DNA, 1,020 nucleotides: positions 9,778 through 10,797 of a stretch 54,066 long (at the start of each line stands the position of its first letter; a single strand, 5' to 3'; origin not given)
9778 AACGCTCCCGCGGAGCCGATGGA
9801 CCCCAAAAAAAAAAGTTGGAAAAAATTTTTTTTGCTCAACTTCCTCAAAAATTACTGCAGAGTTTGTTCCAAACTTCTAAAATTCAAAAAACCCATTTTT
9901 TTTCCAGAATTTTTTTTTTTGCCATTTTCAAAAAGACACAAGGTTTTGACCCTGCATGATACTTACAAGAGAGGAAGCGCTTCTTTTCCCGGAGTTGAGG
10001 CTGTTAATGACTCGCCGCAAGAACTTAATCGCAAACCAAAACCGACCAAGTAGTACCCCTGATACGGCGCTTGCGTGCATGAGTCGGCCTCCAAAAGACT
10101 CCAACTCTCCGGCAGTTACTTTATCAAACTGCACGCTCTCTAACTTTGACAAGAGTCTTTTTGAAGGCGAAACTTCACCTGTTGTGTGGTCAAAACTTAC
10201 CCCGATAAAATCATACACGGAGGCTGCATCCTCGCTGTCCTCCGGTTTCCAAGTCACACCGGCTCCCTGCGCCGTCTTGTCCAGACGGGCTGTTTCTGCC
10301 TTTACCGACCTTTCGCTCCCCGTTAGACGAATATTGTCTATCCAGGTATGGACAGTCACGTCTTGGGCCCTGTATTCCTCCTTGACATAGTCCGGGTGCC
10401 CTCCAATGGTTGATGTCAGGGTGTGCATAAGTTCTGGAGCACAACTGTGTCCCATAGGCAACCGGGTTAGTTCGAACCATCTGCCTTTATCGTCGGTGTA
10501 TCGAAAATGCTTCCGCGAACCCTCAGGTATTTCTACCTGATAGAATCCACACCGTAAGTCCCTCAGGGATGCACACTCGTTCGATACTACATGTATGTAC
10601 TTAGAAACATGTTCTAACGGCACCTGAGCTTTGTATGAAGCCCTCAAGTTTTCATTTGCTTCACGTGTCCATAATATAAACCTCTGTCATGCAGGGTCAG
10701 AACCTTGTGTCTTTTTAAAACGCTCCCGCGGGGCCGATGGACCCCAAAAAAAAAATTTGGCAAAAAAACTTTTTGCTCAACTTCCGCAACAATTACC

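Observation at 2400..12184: DIRS-like tyrosine-recombinase retroelement family with gag -> YR -> RT/RNase H order and a hairpin-rich 402-bp terminal block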

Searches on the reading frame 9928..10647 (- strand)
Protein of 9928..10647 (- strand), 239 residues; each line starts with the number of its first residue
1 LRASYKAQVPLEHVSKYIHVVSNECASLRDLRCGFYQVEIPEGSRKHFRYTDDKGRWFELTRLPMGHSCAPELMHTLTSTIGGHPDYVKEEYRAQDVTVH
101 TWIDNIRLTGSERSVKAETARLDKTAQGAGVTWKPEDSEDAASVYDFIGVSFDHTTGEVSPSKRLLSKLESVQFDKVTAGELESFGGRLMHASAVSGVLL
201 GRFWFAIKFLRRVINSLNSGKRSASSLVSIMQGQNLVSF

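Call 4: search_protein_families(library=pfam, proteins=[window:9928-10647:-], max_evalue=0.1)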
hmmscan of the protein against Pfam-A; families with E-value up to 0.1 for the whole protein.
window:9928-10647:- (239 aa): 1 family
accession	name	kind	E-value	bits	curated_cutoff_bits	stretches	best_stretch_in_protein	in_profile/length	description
PF00078.32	RVT_1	-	0.027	14.6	29.6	1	21-114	65-164/205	Reverse transcriptase (RNA-dependent DNA polymerase)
